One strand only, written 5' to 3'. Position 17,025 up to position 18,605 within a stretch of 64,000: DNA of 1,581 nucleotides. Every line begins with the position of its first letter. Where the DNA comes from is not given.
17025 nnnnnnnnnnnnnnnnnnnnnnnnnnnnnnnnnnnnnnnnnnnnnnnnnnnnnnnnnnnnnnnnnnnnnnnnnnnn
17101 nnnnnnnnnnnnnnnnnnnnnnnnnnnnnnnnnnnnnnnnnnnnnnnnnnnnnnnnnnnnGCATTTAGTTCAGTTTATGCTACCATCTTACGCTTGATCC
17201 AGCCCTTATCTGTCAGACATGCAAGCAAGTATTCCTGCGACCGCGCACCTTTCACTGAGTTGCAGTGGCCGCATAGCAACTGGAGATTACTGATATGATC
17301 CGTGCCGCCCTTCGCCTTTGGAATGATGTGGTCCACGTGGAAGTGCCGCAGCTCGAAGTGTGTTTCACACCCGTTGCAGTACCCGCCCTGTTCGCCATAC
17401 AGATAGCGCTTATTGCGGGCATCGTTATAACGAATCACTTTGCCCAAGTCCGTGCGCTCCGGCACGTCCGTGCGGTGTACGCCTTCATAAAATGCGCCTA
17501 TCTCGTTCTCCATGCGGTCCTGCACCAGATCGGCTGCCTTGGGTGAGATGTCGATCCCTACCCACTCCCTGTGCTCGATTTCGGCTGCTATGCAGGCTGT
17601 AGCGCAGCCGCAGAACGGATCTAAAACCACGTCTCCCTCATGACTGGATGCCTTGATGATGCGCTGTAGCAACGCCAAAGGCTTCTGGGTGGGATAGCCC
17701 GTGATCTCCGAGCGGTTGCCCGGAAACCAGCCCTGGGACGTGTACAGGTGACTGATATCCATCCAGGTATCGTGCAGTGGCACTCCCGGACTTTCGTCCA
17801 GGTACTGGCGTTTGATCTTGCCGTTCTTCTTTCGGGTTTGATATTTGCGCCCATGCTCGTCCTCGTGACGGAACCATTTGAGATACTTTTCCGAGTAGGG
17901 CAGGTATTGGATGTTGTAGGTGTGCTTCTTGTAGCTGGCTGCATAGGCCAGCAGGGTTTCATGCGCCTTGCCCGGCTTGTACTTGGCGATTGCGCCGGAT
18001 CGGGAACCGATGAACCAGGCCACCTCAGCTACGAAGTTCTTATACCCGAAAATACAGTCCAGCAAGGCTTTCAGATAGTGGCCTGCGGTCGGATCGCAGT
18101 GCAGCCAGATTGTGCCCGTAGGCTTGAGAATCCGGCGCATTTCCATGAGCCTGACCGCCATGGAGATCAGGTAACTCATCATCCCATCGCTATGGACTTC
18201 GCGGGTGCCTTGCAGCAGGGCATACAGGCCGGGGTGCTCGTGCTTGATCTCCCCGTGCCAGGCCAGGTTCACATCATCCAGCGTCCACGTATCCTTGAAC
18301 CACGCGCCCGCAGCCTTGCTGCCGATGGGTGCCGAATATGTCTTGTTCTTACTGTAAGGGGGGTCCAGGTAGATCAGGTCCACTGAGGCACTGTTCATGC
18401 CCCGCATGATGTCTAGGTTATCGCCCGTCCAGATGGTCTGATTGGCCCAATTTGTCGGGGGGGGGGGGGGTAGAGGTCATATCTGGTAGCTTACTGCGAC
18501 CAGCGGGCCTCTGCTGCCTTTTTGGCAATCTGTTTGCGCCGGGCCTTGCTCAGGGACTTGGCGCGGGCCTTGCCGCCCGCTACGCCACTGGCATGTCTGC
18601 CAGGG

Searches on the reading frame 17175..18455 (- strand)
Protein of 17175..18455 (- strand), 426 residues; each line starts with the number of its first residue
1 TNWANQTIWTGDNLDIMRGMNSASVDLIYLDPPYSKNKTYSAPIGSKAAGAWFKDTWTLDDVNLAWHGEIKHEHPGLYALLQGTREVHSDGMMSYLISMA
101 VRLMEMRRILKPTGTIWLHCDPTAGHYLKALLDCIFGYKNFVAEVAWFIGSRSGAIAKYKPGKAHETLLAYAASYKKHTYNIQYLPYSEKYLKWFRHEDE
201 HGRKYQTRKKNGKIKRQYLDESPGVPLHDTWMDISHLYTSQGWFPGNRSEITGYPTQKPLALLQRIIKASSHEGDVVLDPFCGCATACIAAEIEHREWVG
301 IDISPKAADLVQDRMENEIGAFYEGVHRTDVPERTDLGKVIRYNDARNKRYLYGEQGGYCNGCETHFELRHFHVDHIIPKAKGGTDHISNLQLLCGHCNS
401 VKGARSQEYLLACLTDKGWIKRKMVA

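Call 7: search_protein_families(library=pfam, proteins=[window:17175-18455:-], max_evalue=0.01)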
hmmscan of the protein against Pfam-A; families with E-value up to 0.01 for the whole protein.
window:17175-18455:- (426 aa): 8 families
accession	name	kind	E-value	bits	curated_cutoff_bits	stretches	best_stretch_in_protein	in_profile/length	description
PF01555.25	N6_N4_Mtase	-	3.1e-38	132.4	26.7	1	25-312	1-220/221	DNA methylase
PF01844.29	HNH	-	3.5e-13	49.9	21.4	1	360-405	1-47/47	HNH endonuclease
PF14279.12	HNH_5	-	1.4e-12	47.8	27.5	1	360-410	1-51/56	HNH endonuclease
PF02086.21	MethyltransfD12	-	5.8e-05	23.4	22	0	14-39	165-190/253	D12 class N6 adenine-specific DNA methyltransferase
PF02945.21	Endonuclease_7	-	0.00026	21.3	23.6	1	343-405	8-66/82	Recombination endonuclease VII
PF03602.21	Cons_hypoth95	-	0.0011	19.1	24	0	19-42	106-131/182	Conserved hypothetical protein 95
PF13395.12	HNH_4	-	0.0017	18.7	22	1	370-405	16-51/54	HNH endonuclease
PF13847.12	Methyltransf_31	-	0.0046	17.1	27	0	272-307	2-40/145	Methyltransferase domain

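Call 8: find_homologous_proteins(query=window:17175-18455:-, max_evalue=1e-10)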
Query window:17175-18455:- (426 aa): 8000 proteins with E <= 1e-10 among 8000 candidates; the best 120 are listed.
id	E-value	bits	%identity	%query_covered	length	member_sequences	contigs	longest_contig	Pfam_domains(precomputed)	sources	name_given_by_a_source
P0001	1.7e-288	975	100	96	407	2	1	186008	PF01844.30,PF14279.13,PF01555.25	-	-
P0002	6.5e-244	828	80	100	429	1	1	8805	PF01844.30,PF02945.22,PF14279.13,PF01555.25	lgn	-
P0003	1.5e-241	820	79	99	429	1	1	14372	PF01844.30,PF14279.13,PF01555.25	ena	-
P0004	3.3e-241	819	78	99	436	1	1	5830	PF01844.30,PF14279.13,PF01555.25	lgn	-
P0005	3.0e-237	806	77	100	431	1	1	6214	PF01844.30,PF14279.13,PF01555.25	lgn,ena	-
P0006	2.1e-233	793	77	99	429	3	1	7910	PF01844.30,PF02945.22,PF14279.13,PF01555.25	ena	-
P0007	8.2e-233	791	80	96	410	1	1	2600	PF01844.30,PF14279.13,PF01555.25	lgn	-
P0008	1.9e-223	760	78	95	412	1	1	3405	PF01844.30,PF14279.13,PF01555.25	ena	-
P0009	1.7e-221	754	77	96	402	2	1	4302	PF13395.13,PF01844.30,PF14279.13,PF01555.25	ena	-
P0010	5.0e-220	749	73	100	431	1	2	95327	PF01844.30,PF14279.13,PF01555.25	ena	-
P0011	2.2e-217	740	71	100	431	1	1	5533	PF01844.30,PF14279.13,PF01555.25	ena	-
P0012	5.4e-211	719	71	100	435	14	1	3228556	PF13395.13,PF01844.30,PF14279.13,PF01555.25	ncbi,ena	-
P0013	1.2e-205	702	72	96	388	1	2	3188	PF01844.30,PF14279.13,PF01555.25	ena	-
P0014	5.2e-205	700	68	99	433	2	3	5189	PF01844.30,PF14279.13,PF01555.25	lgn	-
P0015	4.3e-204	697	70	96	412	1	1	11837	PF01844.30,PF14279.13,PF01555.25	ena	-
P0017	7.0e-196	669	70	95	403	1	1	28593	PF13395.13,PF01844.30,PF14279.13,PF01555.25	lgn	-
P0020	1.1e-191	656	67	96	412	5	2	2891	PF01844.30,PF14279.13,PF01555.25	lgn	-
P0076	5.1e-172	591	61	97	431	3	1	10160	PF01844.30,PF14279.13,PF01555.25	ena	-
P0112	8.6e-168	577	62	100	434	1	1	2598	PF05724.18,PF01844.30,PF14279.13,PF01555.25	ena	-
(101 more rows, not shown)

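Call 11: find_related_loci(query=window:17175-18455:-, collection=genome_contigs, flank=4000)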
Query window:17175-18455:- (426 aa) in genome_contigs; peptide patterns used: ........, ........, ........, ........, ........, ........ (x = any residue, [..] = any of these).
119 stretches matched a pattern; 108 encode a relative of the query (tblastn E <= 1e-3); the best 80 are kept; 79 distinct loci.
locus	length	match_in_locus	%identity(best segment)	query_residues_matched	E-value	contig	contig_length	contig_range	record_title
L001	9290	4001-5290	65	2-425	0e+0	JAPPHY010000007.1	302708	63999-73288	MAG: Chloroflexota bacterium isolate RHO1_bin_9 NODE_31_length_302708_cov_11.553928, whole genome shotgun sequence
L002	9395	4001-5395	60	2-426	0e+0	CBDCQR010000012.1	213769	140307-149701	MAG: Alphaproteobacteria bacterium isolate 0c7eebbd-8401-49bd-bf8d-b91b5e99145f genome assembly, contig: contig_12, whol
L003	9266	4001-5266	63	2-426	0e+0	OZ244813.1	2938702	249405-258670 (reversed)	MAG: Dehalococcoidia bacterium isolate c597d9ae-e839-4a6c-83f3-3d6bda73bc97 genome assembly, chromosome: 1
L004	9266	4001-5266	63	2-426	0e+0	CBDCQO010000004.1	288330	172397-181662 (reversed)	MAG: Dehalococcoidia bacterium isolate 69a24162-ed58-4481-bed2-2caa30729e5d genome assembly, contig: contig_4, whole gen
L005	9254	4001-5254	63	2-418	1e-179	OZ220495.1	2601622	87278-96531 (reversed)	MAG: Dehalococcoidia bacterium isolate 23c5d8d9-c01e-4714-bf51-3e77b66f12ef genome assembly, chromosome: 1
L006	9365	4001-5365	61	2-426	8e-179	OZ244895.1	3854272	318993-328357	MAG: Gammaproteobacteria bacterium isolate 2a8f59a4-eafa-43e2-be5e-6ec9451ba83a genome assembly, chromosome: 1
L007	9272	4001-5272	62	2-426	3e-173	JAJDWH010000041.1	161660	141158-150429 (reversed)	MAG: Alphaproteobacteria bacterium isolate jk18x25bins.17 k141_739638, whole genome shotgun sequence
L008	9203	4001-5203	61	2-426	5e-171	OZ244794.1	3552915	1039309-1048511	MAG: Rhodothermales bacterium isolate 0164749d-39c0-4bbf-b47e-bcd39ac97e09 genome assembly, chromosome: 1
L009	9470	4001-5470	56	2-426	1e-168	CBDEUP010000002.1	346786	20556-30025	MAG: Alphaproteobacteria bacterium isolate d5badbbc-828c-4e68-9d16-dc84226a5d6f genome assembly, contig: contig_2, whole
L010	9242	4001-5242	60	2-416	3e-165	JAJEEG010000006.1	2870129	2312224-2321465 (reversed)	MAG: Candidatus Latescibacterota bacterium isolate p16x34bins.14 k141_287726, whole genome shotgun sequence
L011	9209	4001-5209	57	2-422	3e-153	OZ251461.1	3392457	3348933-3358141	MAG: Alphaproteobacteria bacterium isolate 0a54264b-14c4-4083-851b-1bee40580e2c genome assembly, chromosome: 1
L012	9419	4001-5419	51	1-425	1e-152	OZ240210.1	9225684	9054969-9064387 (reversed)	MAG: Candidatus Marinacidobacterales bacterium isolate 0d31ad60-220b-4e30-b965-f5e03541a285 genome assembly, chromosome:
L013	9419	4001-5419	51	1-425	1e-152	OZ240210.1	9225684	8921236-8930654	MAG: Candidatus Marinacidobacterales bacterium isolate 0d31ad60-220b-4e30-b965-f5e03541a285 genome assembly, chromosome:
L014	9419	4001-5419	51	1-425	1e-152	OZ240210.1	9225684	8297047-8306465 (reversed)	MAG: Candidatus Marinacidobacterales bacterium isolate 0d31ad60-220b-4e30-b965-f5e03541a285 genome assembly, chromosome:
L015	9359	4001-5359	50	2-418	1e-147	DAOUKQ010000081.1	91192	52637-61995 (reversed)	MAG TPA_asm: Dehalococcoidia bacterium isolate S7_353 k113_274096, whole genome shotgun sequence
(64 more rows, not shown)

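Call 12: find_encoding_contigs(protein=P0001, flank=4000, max_places=6)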
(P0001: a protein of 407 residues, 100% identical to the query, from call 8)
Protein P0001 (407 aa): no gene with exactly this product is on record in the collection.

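Call 16: find_related_loci(query=window:17175-18455:-, collection=metagenome_contigs, flank=3000)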
Query window:17175-18455:- (426 aa) in metagenome_contigs; peptide patterns used: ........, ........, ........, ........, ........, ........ (x = any residue, [..] = any of these).
30 stretches matched a pattern; 8 encode a relative of the query (tblastn E <= 1e-3); 8 distinct loci.
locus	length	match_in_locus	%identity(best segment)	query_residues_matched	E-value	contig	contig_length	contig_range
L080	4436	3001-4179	54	2-415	2e-133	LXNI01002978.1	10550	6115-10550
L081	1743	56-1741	54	1-410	1e-143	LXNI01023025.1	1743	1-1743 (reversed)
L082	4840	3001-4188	55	2-410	5e-146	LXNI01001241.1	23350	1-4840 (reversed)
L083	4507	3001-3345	70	2-116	2e-52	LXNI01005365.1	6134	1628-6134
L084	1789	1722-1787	86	1-22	1e-7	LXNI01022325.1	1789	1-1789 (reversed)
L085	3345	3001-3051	100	2-18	1e-6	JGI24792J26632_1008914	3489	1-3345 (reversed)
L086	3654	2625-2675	100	2-18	1e-6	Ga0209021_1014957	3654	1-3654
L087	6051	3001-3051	100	2-18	1e-6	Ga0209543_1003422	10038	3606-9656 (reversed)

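Call 17: find_encoding_contigs(protein=P0007, flank=3000, max_places=4)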
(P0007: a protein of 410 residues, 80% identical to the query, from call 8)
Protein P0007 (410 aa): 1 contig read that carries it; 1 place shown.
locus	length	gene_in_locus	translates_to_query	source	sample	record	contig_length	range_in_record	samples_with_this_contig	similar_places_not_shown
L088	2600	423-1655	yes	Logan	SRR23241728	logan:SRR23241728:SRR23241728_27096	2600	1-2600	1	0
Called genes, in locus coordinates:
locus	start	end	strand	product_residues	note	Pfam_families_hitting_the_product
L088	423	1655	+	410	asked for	PF01555:N6_N4_Mtase, PF01844:HNH, PF14279:HNH_5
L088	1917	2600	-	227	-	?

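Call 18: find_encoding_contigs(protein=P0008, flank=3000, max_places=4)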
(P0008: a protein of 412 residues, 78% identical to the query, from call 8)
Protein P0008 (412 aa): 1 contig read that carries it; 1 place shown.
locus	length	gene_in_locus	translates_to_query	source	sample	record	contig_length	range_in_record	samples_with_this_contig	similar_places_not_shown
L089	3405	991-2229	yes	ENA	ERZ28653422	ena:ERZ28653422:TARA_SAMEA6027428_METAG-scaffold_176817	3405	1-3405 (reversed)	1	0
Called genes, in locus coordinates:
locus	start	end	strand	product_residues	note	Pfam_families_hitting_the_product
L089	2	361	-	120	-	?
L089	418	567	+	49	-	-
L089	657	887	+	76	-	-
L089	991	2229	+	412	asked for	PF01555:N6_N4_Mtase, PF01844:HNH, PF14279:HNH_5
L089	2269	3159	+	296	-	PF03400:DDE_Tnp_IS1 (faint)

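Call 19: find_encoding_contigs(protein=P0009, flank=3000, max_places=4)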
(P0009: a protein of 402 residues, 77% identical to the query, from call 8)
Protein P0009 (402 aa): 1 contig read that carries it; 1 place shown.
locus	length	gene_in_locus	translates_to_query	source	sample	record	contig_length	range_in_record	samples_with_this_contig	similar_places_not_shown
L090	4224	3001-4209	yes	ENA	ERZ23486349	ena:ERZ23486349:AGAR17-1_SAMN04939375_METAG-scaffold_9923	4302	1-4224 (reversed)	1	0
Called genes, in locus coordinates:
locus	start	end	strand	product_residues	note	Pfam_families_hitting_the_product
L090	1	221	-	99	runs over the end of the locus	?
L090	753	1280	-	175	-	PF09351:DUF1993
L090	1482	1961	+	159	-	PF00578:AhpC-TSA, PF08534:Redoxin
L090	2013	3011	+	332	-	-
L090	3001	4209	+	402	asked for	PF01555:N6_N4_Mtase, PF01844:HNH, PF13395:HNH_4 (weak), PF14279:HNH_5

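Call 20: find_encoding_contigs(protein=P0015, flank=3000, max_places=4)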
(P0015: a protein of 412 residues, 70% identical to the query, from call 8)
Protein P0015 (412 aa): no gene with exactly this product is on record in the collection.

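Call 25: find_encoding_contigs(protein=P0076, flank=3000, max_places=5)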
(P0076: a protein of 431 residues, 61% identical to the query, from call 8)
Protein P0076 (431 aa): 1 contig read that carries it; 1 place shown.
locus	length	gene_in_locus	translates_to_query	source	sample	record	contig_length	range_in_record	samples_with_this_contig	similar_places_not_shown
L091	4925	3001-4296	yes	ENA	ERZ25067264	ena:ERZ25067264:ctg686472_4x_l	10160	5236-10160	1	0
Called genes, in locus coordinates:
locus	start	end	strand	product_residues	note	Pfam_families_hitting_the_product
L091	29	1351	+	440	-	PF25199:nSTAND_NTPase5 (weak), PF07693:KAP_NTPase, PF13191:AAA_16 (weak), PF13401:AAA_22 (weak)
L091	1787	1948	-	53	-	-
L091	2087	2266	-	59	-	-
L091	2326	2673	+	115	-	-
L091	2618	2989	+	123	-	-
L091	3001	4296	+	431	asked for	PF01555:N6_N4_Mtase, PF01844:HNH, PF14279:HNH_5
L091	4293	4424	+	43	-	-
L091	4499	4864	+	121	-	-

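Call 26: find_encoding_contigs(protein=P0112, flank=3000, max_places=5)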
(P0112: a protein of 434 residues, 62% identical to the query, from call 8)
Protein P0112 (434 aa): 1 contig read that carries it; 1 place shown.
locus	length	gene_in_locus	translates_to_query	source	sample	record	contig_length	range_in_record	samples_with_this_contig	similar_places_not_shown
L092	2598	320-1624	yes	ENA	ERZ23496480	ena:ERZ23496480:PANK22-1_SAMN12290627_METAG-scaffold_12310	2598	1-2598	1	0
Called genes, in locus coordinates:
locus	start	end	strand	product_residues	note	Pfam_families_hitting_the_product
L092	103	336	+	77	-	-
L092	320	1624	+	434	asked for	PF01555:N6_N4_Mtase, PF05724:TPMT (faint), PF01844:HNH, PF14279:HNH_5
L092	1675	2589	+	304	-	PF03400:DDE_Tnp_IS1 (faint)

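Call 27: find_encoding_contigs(protein=P0020, flank=3000, max_places=5)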
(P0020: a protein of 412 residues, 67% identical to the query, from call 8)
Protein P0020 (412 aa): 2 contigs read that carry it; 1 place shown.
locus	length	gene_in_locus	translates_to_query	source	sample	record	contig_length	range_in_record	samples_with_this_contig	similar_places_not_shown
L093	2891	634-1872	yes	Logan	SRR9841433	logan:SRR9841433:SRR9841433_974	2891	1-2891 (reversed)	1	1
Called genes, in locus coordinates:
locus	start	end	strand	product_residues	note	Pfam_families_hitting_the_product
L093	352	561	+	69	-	-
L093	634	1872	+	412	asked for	PF01555:N6_N4_Mtase, PF01844:HNH, PF14279:HNH_5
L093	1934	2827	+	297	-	PF03400:DDE_Tnp_IS1 (faint)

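Call 28: find_encoding_contigs(protein=P0017, flank=3000, max_places=5)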
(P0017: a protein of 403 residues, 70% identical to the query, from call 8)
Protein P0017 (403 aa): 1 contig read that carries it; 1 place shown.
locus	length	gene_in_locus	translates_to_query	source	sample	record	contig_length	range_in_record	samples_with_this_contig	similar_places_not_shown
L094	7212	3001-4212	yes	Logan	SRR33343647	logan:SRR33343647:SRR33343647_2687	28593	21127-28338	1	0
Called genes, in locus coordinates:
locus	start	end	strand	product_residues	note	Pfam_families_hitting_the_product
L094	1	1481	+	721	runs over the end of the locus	-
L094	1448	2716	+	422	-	PF01546:Peptidase_M20, PF07687:M20_dimer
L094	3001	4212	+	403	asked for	PF01555:N6_N4_Mtase, PF01844:HNH, PF13395:HNH_4 (weak), PF14279:HNH_5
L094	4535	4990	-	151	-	-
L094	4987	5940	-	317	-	PF12760:Zn_ribbon_IS1595 (faint), PF12762:DDE_Tnp_IS1595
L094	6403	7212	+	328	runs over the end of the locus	PF01555:N6_N4_Mtase, PF01844:HNH, PF14279:HNH_5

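Call 38: search_protein_families(library=ncbifam, proteins=[window:17175-18455:-], max_evalue=0.01)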
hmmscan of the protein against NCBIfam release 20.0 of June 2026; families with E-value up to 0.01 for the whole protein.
window:17175-18455:- (426 aa): 8 families
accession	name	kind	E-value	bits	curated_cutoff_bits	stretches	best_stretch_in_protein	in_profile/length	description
NF008572.0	PRK11524.1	equivalog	2.1e-24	86.1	292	2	250-307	191-248/294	adenine-specific DNA-methyltransferase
NF050803.1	DnaMtaseCcrMCaul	equivalog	8.4e-22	77.5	830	2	253-318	185-250/350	adenine-specific DNA-methyltransferase CcrM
NF010253.0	PRK13699.1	subfamily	6.4e-14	52.2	244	1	252-316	142-206/226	DNA methyltransferase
NF040563.1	guided_IscB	equivalog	4.9e-10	39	175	1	348-412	183-245/314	RNA-guided endonuclease IscB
NF049971.1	CRISPR_Cas9d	exception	9.6e-09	34.4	375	1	332-405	521-596/986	type II CRISPR RNA-guided endonuclease Cas9d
TIGR01865.2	cas_Csn1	equivalog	0.00013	20.3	100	1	337-406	552-628/1070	type II CRISPR RNA-guided endonuclease Cas9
TIGR02646.1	TIGR02646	subfamily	0.0024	17.9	52.15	1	352-397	19-66/144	retron system putative HNH endonuclease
TIGR01177.1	TIGR01177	hypoth_equivalog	0.0096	15.3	316.55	0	271-305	180-214/330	TIGR01177 family methyltransferase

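Call 39: search_protein_families(library=padloc, proteins=[window:17175-18455:-], max_evalue=0.01)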
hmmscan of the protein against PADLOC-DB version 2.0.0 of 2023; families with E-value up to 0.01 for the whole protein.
window:17175-18455:- (426 aa): 92 families (the best 25 are shown)
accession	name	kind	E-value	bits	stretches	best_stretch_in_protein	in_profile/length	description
PDLC03339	MTase_II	-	9.2e-55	184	2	95-319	60-275/399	Type II methyltransferase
PDLC03300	MTase_II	-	4.1e-42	142.3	2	5-183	11-172/302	Type II methyltransferase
PDLC03354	MTase_II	-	3.9e-39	132.8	2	214-319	294-386/425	Type II methyltransferase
PDLC03371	MTase_II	-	3.4e-32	110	2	105-318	80-255/260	Type II methyltransferase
PDLC03636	MTase_III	-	3.3e-29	100.1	2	96-204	97-202/575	Type III methyltransferase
PDLC03299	MTase_II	-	4.4e-29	99.9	2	248-316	190-258/296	Type II methyltransferase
PDLC03238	MTase_II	-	2.1e-25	87.6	2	96-317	172-365/428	Type II methyltransferase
PDLC03644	MTase_III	-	4.7e-25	86.3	2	6-203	39-217/542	Type III methyltransferase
PDLC03216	MTase_II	-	3.1e-23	80.4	2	254-318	194-258/364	Type II methyltransferase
PDLC03633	MTase_III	-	4.5e-23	79.8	1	7-315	80-353/616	Type III methyltransferase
PDLC03635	MTase_III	-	6.2e-23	79.4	2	94-221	267-396/708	Type III methyltransferase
PDLC03738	oMTase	-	5.9e-22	75.9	2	254-317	204-267/376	orphan methyltransferase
PDLC03387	MTase_II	-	7.4e-22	75.8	2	154-319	155-279/289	Type II methyltransferase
PDLC03265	MTase_II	-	9e-21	72.6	2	245-317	258-330/333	Type II methyltransferase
PDLC03638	MTase_III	-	1.4e-20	71.3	2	206-333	577-696/816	Type III methyltransferase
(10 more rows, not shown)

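Call 40: search_solved_structures(query=window:17175-18455:-, max_evalue=0.001)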
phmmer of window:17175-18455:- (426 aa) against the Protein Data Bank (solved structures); distinct sequences matched with E-value up to 0.001: 20.
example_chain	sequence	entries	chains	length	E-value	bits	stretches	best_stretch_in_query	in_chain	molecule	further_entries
6pbd_A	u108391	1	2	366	4.4e-12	48.7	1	253-305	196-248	Modification methylase CcrMI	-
2zie_A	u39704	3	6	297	1.8e-11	46.7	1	236-322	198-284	Putative modification methylase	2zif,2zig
9c3u_A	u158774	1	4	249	2.8e-11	46.1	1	248-314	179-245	Methyltransferase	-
8urk_A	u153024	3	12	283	3.2e-11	45.9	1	248-315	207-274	Methyltransferase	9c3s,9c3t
6k0w_B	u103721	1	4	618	7.6e-10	41.4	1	5-197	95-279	Adenine specific DNA methyltransferase (Mod)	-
1nw8_A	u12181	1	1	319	9.4e-09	37.8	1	245-312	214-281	MODIFICATION METHYLASE RSRI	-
1eg2_A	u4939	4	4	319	9.9e-09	37.7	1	245-312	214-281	MODIFICATION METHYLASE RSRI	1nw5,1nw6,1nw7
1g60_A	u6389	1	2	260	1.2e-08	37.4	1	156-306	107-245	Adenine-specific Methyltransferase MboIIA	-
5hek_A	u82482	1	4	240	5.7e-08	35.2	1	250-306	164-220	Adenine specific DNA methyltransferase (DpnA)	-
5hfj_A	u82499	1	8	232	6.4e-08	35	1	250-305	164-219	Adenine specific DNA methyltransferase (DpnA)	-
8s9m_A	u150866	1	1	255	5.1e-07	32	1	254-316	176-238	DNA cytosine-N4 methyltransferase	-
8s9n_A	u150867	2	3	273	6.4e-07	31.7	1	254-316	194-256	DNA cytosine-N4 methyltransferase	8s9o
7dsu_A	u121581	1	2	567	9.6e-07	31.1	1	98-173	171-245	Mbo45V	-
1boo_A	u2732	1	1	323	4.2e-06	29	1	184-307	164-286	PROTEIN (N-4 CYTOSINE-SPECIFIC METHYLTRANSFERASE PVU II)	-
4zcf_A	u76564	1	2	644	5.5e-05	25.3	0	93-150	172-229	Restriction endonuclease EcoP15I, modification subunit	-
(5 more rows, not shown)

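Call 51: predict_structure(alignment_id=A2)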
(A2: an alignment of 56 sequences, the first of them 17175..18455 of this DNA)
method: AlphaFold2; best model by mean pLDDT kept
length: 426 residues; sequences in the alignment: 56
mean_pLDDT: 78.2   pTM: 0.74
mean pLDDT of the five models: 78.2, 76.2, 75.6, 74.8, 72.1
residues with pLDDT >= 90: 158; 70-90: 145; 50-70: 73; < 50: 50
segments of 3 or more residues with pLDDT < 50: 35-51, 241-243, 370-391, 423-426
pLDDT, mean of each block of 10 residues (from residue 1): 88 91 96 52 35 60 73 80 86 87 94 96 85 95 91 61 85 96 91 93 92 92 90 76 60 79 96 97 91 97 84 88 88 83 61 51 58 38 36 62 71 72 50
secondary structure, 60 per line:
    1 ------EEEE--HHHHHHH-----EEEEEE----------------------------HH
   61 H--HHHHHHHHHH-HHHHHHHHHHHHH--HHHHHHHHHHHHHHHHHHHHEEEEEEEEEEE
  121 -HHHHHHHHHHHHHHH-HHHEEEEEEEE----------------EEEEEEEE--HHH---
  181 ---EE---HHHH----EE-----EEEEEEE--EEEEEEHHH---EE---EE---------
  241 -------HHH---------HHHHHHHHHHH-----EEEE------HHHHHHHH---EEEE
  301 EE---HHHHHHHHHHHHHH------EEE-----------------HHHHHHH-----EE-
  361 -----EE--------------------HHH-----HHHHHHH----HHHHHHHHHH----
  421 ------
elements in order: E7-10 H13-19 E25-30 H64-73 H75-87 H90-109 E110-120 H122-136 E141-148 E165-172 H189-192 E204-210 E213-218 H260-270 E276-279 H286-293 E297-302 H306-319 E326-328 H346-352 H396-402 H407-416
